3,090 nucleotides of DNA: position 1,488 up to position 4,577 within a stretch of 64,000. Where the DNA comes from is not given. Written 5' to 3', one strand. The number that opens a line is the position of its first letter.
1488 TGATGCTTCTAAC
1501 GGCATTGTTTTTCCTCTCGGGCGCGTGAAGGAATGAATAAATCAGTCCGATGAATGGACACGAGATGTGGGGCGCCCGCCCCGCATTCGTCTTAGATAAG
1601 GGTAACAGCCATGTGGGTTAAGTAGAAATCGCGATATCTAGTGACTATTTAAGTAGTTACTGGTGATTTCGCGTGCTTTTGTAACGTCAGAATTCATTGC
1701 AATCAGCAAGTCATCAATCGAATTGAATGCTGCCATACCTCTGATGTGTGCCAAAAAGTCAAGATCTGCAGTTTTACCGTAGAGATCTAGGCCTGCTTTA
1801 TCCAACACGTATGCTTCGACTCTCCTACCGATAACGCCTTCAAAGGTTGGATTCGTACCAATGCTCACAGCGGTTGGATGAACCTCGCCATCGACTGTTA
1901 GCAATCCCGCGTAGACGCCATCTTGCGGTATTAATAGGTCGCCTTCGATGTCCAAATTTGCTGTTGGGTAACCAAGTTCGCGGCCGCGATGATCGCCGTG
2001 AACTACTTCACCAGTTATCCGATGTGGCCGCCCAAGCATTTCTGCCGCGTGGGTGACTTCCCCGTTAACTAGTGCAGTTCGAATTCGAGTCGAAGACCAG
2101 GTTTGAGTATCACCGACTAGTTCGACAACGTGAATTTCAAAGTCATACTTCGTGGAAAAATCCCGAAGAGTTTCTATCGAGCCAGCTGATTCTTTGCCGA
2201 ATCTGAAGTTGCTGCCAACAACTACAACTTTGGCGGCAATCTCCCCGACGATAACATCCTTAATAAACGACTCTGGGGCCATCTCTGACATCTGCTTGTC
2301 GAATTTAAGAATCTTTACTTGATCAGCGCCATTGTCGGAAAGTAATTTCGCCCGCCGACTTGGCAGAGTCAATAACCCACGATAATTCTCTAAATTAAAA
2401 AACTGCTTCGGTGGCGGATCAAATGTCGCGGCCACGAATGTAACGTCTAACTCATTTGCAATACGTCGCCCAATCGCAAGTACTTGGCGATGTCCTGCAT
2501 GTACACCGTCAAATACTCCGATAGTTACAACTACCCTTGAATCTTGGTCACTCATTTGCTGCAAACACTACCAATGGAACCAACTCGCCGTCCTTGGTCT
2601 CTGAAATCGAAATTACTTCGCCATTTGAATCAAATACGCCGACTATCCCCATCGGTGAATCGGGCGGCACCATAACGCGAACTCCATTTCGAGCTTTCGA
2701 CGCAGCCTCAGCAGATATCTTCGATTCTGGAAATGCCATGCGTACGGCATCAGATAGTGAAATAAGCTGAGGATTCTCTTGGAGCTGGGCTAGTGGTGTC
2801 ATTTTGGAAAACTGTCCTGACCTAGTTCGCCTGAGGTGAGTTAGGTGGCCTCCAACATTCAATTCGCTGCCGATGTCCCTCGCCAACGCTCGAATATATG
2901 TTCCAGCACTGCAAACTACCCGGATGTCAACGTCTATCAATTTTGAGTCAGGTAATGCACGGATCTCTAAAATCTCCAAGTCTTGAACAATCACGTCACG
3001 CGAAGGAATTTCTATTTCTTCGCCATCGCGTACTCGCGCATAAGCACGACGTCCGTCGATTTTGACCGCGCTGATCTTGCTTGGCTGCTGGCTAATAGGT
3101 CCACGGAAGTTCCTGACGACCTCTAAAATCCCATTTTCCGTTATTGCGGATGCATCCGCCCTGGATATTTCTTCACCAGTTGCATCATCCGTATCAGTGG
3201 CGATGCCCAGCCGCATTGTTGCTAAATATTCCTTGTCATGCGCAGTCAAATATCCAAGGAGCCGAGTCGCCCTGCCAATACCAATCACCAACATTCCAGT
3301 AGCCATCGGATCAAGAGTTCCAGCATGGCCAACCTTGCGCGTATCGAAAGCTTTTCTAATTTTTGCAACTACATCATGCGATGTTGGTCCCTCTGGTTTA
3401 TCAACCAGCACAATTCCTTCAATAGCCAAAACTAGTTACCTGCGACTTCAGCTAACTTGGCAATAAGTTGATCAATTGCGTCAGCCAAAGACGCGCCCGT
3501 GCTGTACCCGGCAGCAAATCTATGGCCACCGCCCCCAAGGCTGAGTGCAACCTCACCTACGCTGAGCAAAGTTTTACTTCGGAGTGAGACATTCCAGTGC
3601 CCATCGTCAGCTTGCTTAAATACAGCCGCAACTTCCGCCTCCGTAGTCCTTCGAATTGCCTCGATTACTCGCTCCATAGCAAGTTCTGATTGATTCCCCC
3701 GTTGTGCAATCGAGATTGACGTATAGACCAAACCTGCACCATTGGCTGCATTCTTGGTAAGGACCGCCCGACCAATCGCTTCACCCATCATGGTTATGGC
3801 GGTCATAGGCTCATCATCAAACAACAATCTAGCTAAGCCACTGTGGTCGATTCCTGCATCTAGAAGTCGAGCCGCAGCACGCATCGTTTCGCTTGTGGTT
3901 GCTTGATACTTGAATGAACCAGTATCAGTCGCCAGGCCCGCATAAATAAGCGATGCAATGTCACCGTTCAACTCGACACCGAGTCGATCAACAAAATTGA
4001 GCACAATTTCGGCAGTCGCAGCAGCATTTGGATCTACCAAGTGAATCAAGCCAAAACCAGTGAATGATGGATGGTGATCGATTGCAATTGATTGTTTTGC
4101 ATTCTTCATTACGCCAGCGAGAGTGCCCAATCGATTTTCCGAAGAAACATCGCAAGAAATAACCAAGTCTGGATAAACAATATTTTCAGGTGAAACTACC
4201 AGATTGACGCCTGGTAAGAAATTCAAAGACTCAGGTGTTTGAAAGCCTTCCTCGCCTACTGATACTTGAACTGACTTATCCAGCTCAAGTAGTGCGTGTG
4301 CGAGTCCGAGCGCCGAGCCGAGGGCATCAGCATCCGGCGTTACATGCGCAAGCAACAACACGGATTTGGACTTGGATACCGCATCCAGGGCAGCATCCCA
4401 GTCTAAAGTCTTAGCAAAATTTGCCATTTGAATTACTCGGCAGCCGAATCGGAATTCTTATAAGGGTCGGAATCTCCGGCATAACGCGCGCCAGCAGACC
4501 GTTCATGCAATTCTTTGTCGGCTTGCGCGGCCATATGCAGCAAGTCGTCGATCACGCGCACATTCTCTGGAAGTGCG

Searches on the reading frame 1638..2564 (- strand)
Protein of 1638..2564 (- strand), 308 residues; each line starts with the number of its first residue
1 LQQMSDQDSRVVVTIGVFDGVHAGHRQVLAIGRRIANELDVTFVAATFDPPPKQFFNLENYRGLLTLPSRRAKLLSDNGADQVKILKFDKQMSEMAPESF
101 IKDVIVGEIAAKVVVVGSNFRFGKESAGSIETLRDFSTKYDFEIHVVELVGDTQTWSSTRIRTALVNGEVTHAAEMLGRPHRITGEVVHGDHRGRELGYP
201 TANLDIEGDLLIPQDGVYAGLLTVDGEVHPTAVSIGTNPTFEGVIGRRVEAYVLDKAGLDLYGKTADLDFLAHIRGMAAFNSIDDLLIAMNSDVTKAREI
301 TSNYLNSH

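Call 21: search_protein_families(library=pfam, proteins=[window:1638-2564:-], max_evalue=0.0001)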
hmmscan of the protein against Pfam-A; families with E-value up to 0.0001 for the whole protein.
window:1638-2564:- (308 aa): 2 families
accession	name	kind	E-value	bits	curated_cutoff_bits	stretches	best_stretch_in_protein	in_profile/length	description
PF06574.18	FAD_syn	-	3e-42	144.6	27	1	7-158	4-156/158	FAD synthetase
PF01687.23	Flavokinase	-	1.3e-37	129.2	19.6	1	177-300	1-123/124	Riboflavin kinase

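Call 74: find_encoding_contigs(protein=window:1638-2564:-, flank=10000, max_places=2)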
Protein window:1638-2564:- (308 aa): no gene with exactly this product is on record in the collection.

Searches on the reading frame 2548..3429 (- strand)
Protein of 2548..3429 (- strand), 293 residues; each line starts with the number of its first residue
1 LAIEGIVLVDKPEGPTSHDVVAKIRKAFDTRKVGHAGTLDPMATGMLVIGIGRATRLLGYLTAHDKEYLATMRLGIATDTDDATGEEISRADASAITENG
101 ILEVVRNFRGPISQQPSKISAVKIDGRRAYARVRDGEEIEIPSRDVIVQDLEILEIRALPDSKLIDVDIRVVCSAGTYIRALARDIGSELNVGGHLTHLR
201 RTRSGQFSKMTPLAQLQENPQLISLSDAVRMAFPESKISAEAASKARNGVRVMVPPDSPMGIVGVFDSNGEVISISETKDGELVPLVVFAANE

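Call 21: search_protein_families(library=pfam, proteins=[window:2548-3429:-], max_evalue=0.0001)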
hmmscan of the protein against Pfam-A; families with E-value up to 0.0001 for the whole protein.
window:2548-3429:- (293 aa): 3 families
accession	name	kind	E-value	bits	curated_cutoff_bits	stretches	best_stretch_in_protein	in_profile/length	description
PF01509.24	TruB_N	-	4e-51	173.7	27.3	1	25-179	1-149/149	TruB family pseudouridylate synthase (N terminal domain)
PF16198.10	TruB_C_2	-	1.9e-09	37.9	29.3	1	180-218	1-41/66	tRNA pseudouridylate synthase B C-terminal domain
PF09142.17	TruB_C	-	2.2e-06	27.7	28.7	1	233-289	1-55/56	tRNA Pseudouridine synthase II, C terminal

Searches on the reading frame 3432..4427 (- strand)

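Call 21: search_protein_families(library=pfam, proteins=[window:3432-4427:-], max_evalue=0.0001)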
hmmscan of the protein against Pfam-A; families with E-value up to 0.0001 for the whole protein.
window:3432-4427:- (331 aa): 2 families
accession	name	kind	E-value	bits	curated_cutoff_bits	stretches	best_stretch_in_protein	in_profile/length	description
PF01368.27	DHH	-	5.6e-16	59.4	28.1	1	23-164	2-124/125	DHH family, N-terminal domain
PF02272.25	DHHA1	-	3.4e-10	40.7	25.9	1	245-328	12-99/102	DHHA1 domain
